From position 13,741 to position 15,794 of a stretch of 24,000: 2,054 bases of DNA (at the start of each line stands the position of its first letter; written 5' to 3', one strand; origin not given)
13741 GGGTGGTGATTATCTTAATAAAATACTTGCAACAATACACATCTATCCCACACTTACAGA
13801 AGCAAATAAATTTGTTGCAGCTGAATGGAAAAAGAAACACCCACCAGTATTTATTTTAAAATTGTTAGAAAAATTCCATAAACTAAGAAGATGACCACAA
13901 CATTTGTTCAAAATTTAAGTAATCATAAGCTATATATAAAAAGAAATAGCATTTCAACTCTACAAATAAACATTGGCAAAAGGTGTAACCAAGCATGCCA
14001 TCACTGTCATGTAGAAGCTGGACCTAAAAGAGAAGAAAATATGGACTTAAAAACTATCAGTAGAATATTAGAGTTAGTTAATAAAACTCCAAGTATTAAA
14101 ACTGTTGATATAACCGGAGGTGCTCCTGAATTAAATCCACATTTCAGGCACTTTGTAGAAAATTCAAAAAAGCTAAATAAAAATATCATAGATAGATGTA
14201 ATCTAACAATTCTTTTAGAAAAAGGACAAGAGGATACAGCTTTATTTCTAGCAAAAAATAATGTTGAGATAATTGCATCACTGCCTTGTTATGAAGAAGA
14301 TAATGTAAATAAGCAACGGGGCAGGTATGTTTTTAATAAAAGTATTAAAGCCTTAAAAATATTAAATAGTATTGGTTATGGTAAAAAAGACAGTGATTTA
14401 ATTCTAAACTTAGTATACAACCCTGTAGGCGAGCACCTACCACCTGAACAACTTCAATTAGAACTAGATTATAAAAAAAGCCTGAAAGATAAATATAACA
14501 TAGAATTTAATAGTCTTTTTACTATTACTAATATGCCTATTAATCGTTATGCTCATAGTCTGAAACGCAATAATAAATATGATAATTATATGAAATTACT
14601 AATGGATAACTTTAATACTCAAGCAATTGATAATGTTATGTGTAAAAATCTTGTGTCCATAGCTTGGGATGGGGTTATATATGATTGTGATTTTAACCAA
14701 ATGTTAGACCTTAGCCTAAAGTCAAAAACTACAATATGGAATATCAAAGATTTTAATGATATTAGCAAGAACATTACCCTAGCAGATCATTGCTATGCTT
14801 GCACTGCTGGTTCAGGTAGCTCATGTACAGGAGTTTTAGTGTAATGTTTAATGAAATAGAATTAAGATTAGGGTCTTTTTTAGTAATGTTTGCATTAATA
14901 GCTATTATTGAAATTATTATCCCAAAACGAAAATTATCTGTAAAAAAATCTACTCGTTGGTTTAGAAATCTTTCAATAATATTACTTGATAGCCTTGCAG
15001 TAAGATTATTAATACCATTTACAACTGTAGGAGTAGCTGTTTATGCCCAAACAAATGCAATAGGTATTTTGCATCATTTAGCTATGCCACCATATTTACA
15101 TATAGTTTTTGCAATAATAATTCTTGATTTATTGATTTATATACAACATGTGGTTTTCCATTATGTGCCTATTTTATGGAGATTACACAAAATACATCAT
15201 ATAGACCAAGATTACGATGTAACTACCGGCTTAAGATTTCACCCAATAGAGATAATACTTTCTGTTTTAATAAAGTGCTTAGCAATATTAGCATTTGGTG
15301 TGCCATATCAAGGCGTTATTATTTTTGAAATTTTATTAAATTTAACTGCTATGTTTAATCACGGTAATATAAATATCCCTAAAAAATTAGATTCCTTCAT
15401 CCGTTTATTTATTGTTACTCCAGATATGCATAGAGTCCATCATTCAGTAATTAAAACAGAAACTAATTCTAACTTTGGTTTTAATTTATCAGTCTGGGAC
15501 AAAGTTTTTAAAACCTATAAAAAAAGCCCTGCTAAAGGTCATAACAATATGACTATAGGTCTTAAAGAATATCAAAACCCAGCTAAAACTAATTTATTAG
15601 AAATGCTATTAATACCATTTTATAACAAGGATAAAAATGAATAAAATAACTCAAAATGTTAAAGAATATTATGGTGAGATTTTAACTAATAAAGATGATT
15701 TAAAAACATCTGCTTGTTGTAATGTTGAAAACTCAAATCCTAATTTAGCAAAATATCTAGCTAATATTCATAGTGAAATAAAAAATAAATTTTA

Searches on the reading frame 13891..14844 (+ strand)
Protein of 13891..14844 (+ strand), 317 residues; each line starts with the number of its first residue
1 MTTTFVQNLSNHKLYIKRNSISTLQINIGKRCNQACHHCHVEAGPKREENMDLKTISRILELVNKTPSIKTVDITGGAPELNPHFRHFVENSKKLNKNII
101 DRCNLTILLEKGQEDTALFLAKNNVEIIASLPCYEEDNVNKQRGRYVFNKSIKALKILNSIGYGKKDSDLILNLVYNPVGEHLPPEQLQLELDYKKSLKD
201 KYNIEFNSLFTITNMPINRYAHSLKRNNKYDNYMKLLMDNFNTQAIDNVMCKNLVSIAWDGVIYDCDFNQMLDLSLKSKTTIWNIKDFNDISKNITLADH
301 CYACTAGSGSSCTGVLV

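Call 4: search_protein_families(library=pfam, proteins=[window:13891-14844:+])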
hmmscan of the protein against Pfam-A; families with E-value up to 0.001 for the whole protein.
window:13891-14844:+ (317 aa): 2 families
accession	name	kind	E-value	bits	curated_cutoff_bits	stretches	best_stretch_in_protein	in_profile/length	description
PF12345.13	DUF3641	-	2.3e-55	186.7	24.9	1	183-314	1-133/134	Protein of unknown function (DUF3641)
PF04055.27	Radical_SAM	-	2.1e-12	48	29.5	1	26-164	1-142/166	Radical SAM superfamily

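Call 5: search_protein_families(library=ncbifam, proteins=[window:13891-14844:+])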
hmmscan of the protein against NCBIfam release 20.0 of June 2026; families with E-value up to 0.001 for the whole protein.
window:13891-14844:+ (317 aa): 25 families
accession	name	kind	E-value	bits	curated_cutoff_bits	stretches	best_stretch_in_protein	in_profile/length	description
TIGR04167.1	rSAM_SeCys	equivalog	1.6e-134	447.9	300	1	16-316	2-303/303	arsenosugar biosynthesis radical SAM (seleno)protein ArsS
TIGR04317.1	W_rSAM_matur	equivalog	3.3e-14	52.8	380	1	21-162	3-140/349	tungsten cofactor oxidoreductase radical SAM maturase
NF001199.0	PRK00164.2-1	equivalog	1.8e-10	40.5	231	1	20-121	10-112/308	GTP 3',8-cyclase MoaA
NF050035.1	rSAM_WgK_link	exception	4.3e-10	39.1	650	1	23-159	10-144/367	radical SAM/SPASM peptide maturase WgkB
TIGR02666.1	moaA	equivalog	4.6e-10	39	284.05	1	21-106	9-97/336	GTP 3',8-cyclase MoaA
TIGR03978.1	rSAM_paired_1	equivalog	7.6e-10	38.1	370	1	26-160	87-229/466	His-Xaa-Ser system radical SAM maturase HxsB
TIGR02668.1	moaA_archaeal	equivalog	1.9e-09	37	325.25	1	20-115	8-104/303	GTP 3',8-cyclase MoaA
TIGR04078.1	rSAM_yydG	equivalog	2.9e-09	36.8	300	1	23-100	2-80/309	YydG family radical SAM peptide epimerase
NF045646.2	rSAM_Se_TrsS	equivalog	1.8e-08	33.4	490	1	23-157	87-221/441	radical SAM (seleno)protein TrsS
TIGR03962.1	mycofact_rSAM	equivalog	1.4e-06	27.7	265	1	26-164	16-150/339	mycofactocin radical SAM maturase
NF047865.1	rSAM_PapB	equivalog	5.7e-06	25.8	340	1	21-133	2-121/330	PapB family radical SAM/SPASM ranthipeptide maturase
TIGR03942.1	sulfatase_rSAM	equivalog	9.2e-06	24.9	349.45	0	28-160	7-150/363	anaerobic sulfatase maturase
NF045574.1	sacti_mat_StsB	exception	1.2e-05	24.4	625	1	13-162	87-232/466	StsB family radical SAM/SPASM domain sactipeptide maturase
TIGR04478.1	rSAM_YfkAB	equivalog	2e-05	24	250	1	18-82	21-84/363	radical SAM/CxCxxxxC motif protein YfkAB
NF049973.1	radical_Rv1681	equivalog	2.3e-05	23.5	380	1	31-163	81-211/326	Rv1681 family radical SAM protein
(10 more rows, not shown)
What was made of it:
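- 13891..14844 (+): ArsS, the radical-SAM enzyme that adenosylates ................. Pfam Radical_SAM plus DUF3641 (calls 4, 5).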

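Call 21: find_homologous_proteins(query=window:13891-14841:+)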
Query window:13891-14841:+ (317 aa): 8000 proteins with E <= 0.001 among 8000 candidates; the best 120 are listed.
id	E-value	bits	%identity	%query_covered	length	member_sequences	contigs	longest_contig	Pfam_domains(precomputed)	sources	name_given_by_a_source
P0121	6.6e-205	697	97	100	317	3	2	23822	PF04055.28,PF12345.14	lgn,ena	-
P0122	1.2e-138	480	65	99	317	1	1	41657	PF04055.28,PF12345.14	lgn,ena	-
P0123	1.5e-138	479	67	100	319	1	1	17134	PF04055.28,PF12345.14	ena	-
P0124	4.5e-138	478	65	99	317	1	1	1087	PF04055.28,PF12345.14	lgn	-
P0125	7.0e-138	477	65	99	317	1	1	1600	PF04055.28,PF12345.14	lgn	-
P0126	7.8e-138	477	65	98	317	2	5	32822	PF04055.28,PF12345.14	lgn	-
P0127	4.3e-137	474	63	96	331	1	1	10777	PF04055.28,PF12345.14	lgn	-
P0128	1.2e-136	473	64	99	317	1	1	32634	PF04055.28,PF13353.12,PF12345.14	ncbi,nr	ncbi:arsenosugar biosynthesis radical SAM protein ArsS [Rickettsiales bacterium]|nr:arsenosugar bios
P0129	2.1e-136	472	63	99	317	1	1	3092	PF04055.28,PF12345.14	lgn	-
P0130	3.3e-136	472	65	100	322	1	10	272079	PF04055.28,PF12345.14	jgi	jgi:radical SAM/Cys-rich protein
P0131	4.1e-136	471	65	99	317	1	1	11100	PF04055.28,PF12345.14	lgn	-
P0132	4.2e-136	471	65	99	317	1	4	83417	PF04055.28,PF12345.14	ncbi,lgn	-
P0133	1.3e-135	470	64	100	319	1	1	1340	PF04055.28,PF12345.14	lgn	-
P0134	2.0e-135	469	64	100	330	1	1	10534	PF04055.28,PF12345.14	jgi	jgi:radical SAM/Cys-rich protein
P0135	2.0e-135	469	62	99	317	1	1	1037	PF04055.28,PF12345.14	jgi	-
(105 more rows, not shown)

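Call 23: find_related_loci(query=A2, collection=genome_contigs, flank=10000)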
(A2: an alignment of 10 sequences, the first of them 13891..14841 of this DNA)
Query A2 (317 aa) in genome_contigs; peptide patterns used: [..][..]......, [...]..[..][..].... (x = any residue, [..] = any of these).
600 stretches matched a pattern (row limit reached: there are more); 600 encode a relative of the query (tblastn E <= 1e-3); the best 80 are kept; 80 distinct loci.
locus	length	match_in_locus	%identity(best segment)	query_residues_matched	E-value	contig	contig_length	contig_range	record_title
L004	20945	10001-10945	65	4-317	3e-143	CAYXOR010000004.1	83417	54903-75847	MAG TPA_asm: uncultured Methylophilaceae bacterium isolate SRP128015_co1_168 genome assembly, contig: NODE_124_length_83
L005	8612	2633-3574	63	5-317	1e-142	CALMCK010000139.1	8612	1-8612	MAG TPA_asm: uncultured Burkholderiaceae bacterium isolate ERR3519528_bin.13_CONCOCT_v1.1_MAG genome assembly, contig: E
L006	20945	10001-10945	60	4-317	8e-139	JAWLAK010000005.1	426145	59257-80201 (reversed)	MAG: Thiolinea sp. isolate AC1.102 AC1.102.fa-5, whole genome shotgun sequence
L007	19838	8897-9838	54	1-316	1e-129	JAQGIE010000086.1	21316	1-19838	MAG: Rhodospirillales bacterium isolate RYN_451 scaffold_368025, whole genome shotgun sequence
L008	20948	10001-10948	60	1-316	2e-129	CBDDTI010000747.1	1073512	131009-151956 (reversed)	MAG: bacterium isolate 3a0c8501-ea16-4c43-bbfb-45055a769ab5 genome assembly, contig: contig_747, whole genome shotgun se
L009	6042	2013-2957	57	5-317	3e-125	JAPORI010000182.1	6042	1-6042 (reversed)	MAG: Betaproteobacteria bacterium isolate CAR1_bin_19 NODE_3652_length_6042_cov_5.33372, whole genome shotgun sequence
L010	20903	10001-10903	58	18-314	7e-125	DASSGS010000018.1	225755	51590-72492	MAG TPA_asm: Candidatus Acidoferrum sp. isolate SMAG_U1039 k141_218862, whole genome shotgun sequence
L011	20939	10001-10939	56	5-315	1e-124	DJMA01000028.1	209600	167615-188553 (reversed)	MAG TPA_asm: Bdellovibrionaceae bacterium UBA6502 UBA6502_contig_38, whole genome shotgun sequence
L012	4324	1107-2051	54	5-317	1e-125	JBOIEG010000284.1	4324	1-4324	MAG: Gammaproteobacteria bacterium isolate H1-B1_maxbin2.bin.5_sub k127_1517736, whole genome shotgun sequence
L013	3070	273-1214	56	5-316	2e-128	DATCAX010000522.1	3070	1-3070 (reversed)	MAG TPA_asm: Candidatus Angelobacter sp. isolate SMAG_U7657 k141_442158, whole genome shotgun sequence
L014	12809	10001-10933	54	4-312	7e-121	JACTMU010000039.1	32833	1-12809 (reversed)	MAG: Proteobacteria bacterium isolate BJ13 scaffold_1886, whole genome shotgun sequence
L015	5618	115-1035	50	16-316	9e-120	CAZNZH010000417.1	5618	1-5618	MAG TPA_asm: uncultured Myxococcales bacterium isolate binchicken_co235_11 genome assembly, contig: NODE_30757_length_56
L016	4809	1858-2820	52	2-317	1e-118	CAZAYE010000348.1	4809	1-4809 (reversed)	MAG TPA_asm: uncultured Enterobacteriaceae bacterium isolate binchicken_co21_381 genome assembly, contig: NODE_24457_len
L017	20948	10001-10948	48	5-317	2e-117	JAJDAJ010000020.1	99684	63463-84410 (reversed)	MAG: Deltaproteobacteria bacterium isolate OFTM108 OFTM108_19, whole genome shotgun sequence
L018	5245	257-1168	52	16-317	1e-117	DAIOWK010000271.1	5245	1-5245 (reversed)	MAG TPA_asm: Myxococcota bacterium isolate CTOTU28693 NODE_12671_length_5245_cov_5.848748, whole genome shotgun sequence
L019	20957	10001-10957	53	5-317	1e-116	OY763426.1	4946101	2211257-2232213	MAG: Candidatus Binatia bacterium isolate bff738c7-9683-4f94-b287-c2cb1e0b670a genome assembly, chromosome: 1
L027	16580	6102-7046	48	4-317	3e-114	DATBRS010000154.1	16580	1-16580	MAG TPA_asm: Myxococcota bacterium isolate SMAG_U4135 k141_619025, whole genome shotgun sequence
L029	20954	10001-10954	51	2-316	2e-113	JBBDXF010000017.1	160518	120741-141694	MAG: Myxococcota bacterium isolate LejiaD_71_22 Lejia_D_196_length_160518_cov_13, whole genome shotgun sequence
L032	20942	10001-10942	52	4-317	2e-112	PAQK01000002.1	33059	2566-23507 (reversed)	MAG: Gemmatimonadetes bacterium isolate SP138 160728, whole genome shotgun sequence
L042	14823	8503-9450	51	5-317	2e-110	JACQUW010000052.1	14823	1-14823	MAG: Deltaproteobacteria bacterium isolate NC_groundwater_1447_Ag_S-0.65um_55_23 S_p65_S5_coassembly_k141_458762, whole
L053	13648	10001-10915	52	16-317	2e-108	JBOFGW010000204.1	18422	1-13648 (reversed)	MAG: Burkholderiaceae bacterium isolate WFFMC_MAG_062 k139_2476993_flag=0_multi=5.5635_len=18422, whole genome shotgun s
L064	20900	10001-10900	52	16-316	8e-108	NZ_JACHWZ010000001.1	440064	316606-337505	Microbulbifer rhizosphaerae strain CECT 8799 Ga0372436_01, whole genome shotgun sequence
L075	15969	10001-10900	51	16-312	2e-106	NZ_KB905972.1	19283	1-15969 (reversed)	Caldimonas manganoxidans ATCC BAA-369 F615DRAFT_scaffold00044.44, whole genome shotgun sequence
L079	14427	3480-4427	52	5-317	1e-106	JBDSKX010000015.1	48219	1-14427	MAG: Chryseolinea sp. isolate cluster1_bin.356 k127_12588515, whole genome shotgun sequence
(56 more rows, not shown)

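Call 71: search_protein_families(library=pfam, proteins=[L029:12708-13328:-, L019:5107-5868:-, L053:10836-11912:+, L007:14140-14865:+, L042:10048-11175:+, L032:5399-6244:+, L029:15715-16530:-, L017:12792-13586:+, L007:12242-13291:+, L027:5179-5874:-], max_evalue=0.0001)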
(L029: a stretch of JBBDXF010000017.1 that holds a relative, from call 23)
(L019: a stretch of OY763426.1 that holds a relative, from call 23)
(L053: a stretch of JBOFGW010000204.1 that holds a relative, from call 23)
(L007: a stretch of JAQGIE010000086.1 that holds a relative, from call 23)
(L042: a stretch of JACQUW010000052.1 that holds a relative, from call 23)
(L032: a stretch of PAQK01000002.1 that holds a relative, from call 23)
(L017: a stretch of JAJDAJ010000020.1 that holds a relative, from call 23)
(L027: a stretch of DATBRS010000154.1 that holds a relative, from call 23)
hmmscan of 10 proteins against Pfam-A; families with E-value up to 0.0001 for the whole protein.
L029:12708-13328:- (206 aa): 3 families
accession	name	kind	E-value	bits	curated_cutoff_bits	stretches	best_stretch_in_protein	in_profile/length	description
PF04542.20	Sigma70_r2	-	2e-17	63.1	24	1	31-99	1-71/71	Sigma-70 region 2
PF08281.18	Sigma70_r4_2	-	8e-17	61.1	25.7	1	140-192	2-54/54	Sigma-70, region 4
PF04545.22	Sigma70_r4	-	8.5e-07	28.8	24.1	1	146-193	2-49/50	Sigma-70, region 4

L019:5107-5868:- (253 aa): 3 families
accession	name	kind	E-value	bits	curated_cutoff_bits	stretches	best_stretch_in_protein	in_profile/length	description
PF13561.12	adh_short_C2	-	3.4e-71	240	27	1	17-250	6-235/236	Enoyl-(Acyl carrier protein) reductase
PF00106.31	adh_short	-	3.9e-59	199.9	26.6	1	8-196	1-188/195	short chain dehydrogenase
PF08659.16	KR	-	2.5e-11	44.3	22.6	1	10-162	3-154/180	KR domain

L053:10836-11912:+ (358 aa): 0 families

L007:14140-14865:+ (241 aa): 7 families
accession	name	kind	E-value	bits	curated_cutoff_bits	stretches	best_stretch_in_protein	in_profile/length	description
PF00005.33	ABC_tran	-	6.4e-36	124.4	25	1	17-172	1-136/137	ABC transporter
PF13304.12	AAA_21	-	1.9e-14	54.9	27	1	148-201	241-296/304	AAA domain, putative AbiEii toxin, Type IV TA system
PF13191.12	AAA_16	-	4.3e-07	31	32.6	1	22-192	17-161/167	AAA ATPase domain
PF13401.12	AAA_22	-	1.7e-06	28.8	27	1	29-199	7-119/130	AAA domain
PF02463.25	SMC_N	-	1.3e-05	25.2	40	0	28-214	25-207/220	RecF/RecN/SMC N terminal domain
PF13604.12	AAA_30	-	2.5e-05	24.6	27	0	28-69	19-58/191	AAA domain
PF05729.18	NACHT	-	3.3e-05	24.2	26.7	0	29-52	2-25/167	NACHT domain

L042:10048-11175:+ (375 aa): 1 family
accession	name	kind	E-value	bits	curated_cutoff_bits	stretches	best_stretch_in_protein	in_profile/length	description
PF01384.25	PHO4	-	1.9e-59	201.8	33.7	1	18-361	1-349/350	Phosphate transporter family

L032:5399-6244:+ (281 aa): 1 family
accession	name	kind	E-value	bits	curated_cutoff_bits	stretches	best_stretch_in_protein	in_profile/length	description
PF04784.19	DUF547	-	8.6e-30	103.7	27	1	96-201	6-125/125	Protein of unknown function, DUF547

L029:15715-16530:- (271 aa): 1 family
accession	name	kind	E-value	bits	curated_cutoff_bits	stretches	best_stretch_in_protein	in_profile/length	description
PF00795.27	CN_hydrolase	-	3.2e-60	204.1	23.2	1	7-261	2-256/256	Carbon-nitrogen hydrolase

L017:12792-13586:+ (264 aa): 0 families

L007:12242-13291:+ (349 aa): 1 family
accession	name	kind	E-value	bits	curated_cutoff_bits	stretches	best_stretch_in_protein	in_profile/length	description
PF12974.12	Phosphonate-bd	-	2e-59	201.4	27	1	99-332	8-242/242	ABC transporter, phosphonate, periplasmic substrate-binding protein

L027:5179-5874:- (231 aa): 1 family
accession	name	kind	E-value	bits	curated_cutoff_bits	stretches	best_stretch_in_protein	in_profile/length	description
PF00440.29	TetR_N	-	1.1e-15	57.6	24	1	48-94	1-47/47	Bacterial regulatory proteins, tetR family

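Call 77: search_protein_families(library=ncbifam, proteins=[L053:8909-9802:-, L064:9039-9950:+, L075:7728-8618:-, L079:4583-5407:+], max_evalue=1e-30)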
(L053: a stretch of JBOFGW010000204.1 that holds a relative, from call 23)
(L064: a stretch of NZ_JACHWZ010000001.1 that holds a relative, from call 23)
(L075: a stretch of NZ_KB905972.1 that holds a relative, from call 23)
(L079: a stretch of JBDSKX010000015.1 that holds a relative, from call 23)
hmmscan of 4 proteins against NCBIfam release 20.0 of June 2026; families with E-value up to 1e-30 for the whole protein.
L053:8909-9802:- (297 aa): 6 families
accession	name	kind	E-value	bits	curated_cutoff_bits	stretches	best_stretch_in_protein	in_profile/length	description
NF005657.0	PRK07432.1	equivalog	4.8e-125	416.5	453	1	11-297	4-290/291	S-methyl-5'-thioadenosine phosphorylase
NF006492.0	PRK08931.1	equivalog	7.6e-105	350.5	437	1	12-295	5-287/291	S-methyl-5'-thioadenosine phosphorylase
TIGR01694.1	MTAP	equivalog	5.5e-96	320.6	274.85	1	13-255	2-239/240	S-methyl-5'-thioadenosine phosphorylase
NF006334.0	PRK08564.1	equivalog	5.2e-90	301.2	382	1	12-274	9-266/267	S-methyl-5'-thioadenosine phosphorylase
NF005876.0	PRK07823.1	equivalog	8.1e-77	257.9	306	1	11-267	6-257/267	S-methyl-5'-thioadenosine phosphorylase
NF006599.0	PRK09136.1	equivalog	1.5e-61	207.8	223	1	11-257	2-243/247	S-methyl-5'-thioinosine phosphorylase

L064:9039-9950:+ (303 aa): 6 families
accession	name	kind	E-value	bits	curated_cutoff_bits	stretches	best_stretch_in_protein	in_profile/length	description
NF005657.0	PRK07432.1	equivalog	1.1e-121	405.5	453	1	1-291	1-285/291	S-methyl-5'-thioadenosine phosphorylase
NF006492.0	PRK08931.1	equivalog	2.3e-104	348.9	437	1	1-278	1-271/291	S-methyl-5'-thioadenosine phosphorylase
TIGR01694.1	MTAP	equivalog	4.7e-94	314.2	274.85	1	6-254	2-239/240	S-methyl-5'-thioadenosine phosphorylase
NF006334.0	PRK08564.1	equivalog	3.5e-88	295.2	382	1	3-262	7-256/267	S-methyl-5'-thioadenosine phosphorylase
NF005876.0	PRK07823.1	equivalog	3.5e-74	249.3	306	1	3-276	5-263/267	S-methyl-5'-thioadenosine phosphorylase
NF006599.0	PRK09136.1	equivalog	1.5e-58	197.9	223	1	5-251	3-242/247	S-methyl-5'-thioinosine phosphorylase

L075:7728-8618:- (296 aa): 6 families
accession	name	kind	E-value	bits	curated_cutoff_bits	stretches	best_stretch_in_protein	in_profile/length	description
NF005657.0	PRK07432.1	equivalog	5.2e-126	419.6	453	1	9-295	1-286/291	S-methyl-5'-thioadenosine phosphorylase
NF006492.0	PRK08931.1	equivalog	3.1e-108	361.6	437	1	10-294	2-284/291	S-methyl-5'-thioadenosine phosphorylase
TIGR01694.1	MTAP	equivalog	7.4e-96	320.1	274.85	1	14-256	2-238/240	S-methyl-5'-thioadenosine phosphorylase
NF006334.0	PRK08564.1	equivalog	2.2e-87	292.6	382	1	10-261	6-252/267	S-methyl-5'-thioadenosine phosphorylase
NF005876.0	PRK07823.1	equivalog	8.6e-74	248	306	1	11-263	5-249/267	S-methyl-5'-thioadenosine phosphorylase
NF006599.0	PRK09136.1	equivalog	4e-59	199.8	223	1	13-251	3-239/247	S-methyl-5'-thioinosine phosphorylase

L079:4583-5407:+ (274 aa): 5 families
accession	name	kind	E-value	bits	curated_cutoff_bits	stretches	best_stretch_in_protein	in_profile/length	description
NF006054.0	PRK08202.1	equivalog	1.5e-100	336.2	218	1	6-273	5-273/274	purine-nucleoside phosphorylase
TIGR01697.1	PNPH-PUNA-XAPA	subfamily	1e-85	287.1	197.1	1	26-271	2-246/247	inosine/guanosine/xanthosine phosphorylase family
TIGR01700.1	PNPH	equivalog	1.3e-84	283.5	293.35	1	26-270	2-247/249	purine nucleoside phosphorylase I, inosine and guanosine-specific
TIGR01698.1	PUNP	equivalog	2.6e-65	220.3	302.6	1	26-271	2-244/245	purine-nucleoside phosphorylase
TIGR01699.1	XAPA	equivalog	3.1e-58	197.3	370.9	1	28-238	4-214/248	xanthosine phosphorylase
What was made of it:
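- Closest known: Canonical 5'-methylthioadenosine phosphorylase. Different: It scores at the edge of the equivalog cut-off, and some subfamily members fall below it (calls 5, 77).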

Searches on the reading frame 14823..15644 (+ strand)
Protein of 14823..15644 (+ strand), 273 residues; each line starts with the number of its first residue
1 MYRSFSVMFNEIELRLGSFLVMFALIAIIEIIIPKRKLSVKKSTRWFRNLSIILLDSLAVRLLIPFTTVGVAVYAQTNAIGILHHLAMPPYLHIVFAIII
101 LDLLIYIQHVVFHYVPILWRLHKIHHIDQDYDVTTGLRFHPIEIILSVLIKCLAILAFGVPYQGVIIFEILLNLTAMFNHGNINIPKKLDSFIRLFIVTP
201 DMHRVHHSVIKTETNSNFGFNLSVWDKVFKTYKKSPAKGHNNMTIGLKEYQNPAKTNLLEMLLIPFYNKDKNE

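Call 4: search_protein_families(library=pfam, proteins=[window:14823-15644:+])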
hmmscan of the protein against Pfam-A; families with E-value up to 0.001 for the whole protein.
window:14823-15644:+ (273 aa): 1 family
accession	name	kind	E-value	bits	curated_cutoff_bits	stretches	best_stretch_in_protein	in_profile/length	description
PF04116.19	FA_hydroxylase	-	5.5e-27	95.2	31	1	95-231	2-132/132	Fatty acid hydroxylase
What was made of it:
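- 14844..15644 (+): Fatty-acid-hydroxylase-family membrane di-iron enzyme. The longest ORF starts at 14823; the public gene call starts at 14844. Pfam FA_hydroxylase, E=5.5e-27 (call 4).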

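Call 5: search_protein_families(library=ncbifam, proteins=[window:14823-15644:+])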
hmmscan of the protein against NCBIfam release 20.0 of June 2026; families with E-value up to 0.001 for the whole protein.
window:14823-15644:+ (273 aa): 1 family
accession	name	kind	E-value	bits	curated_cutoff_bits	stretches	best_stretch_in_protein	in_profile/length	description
NF052566.1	OrLpdHdlsOlsERhiz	equivalog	1.7e-26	93.2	475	1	19-248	39-268/293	ornithine lipid hydroxylase OlsE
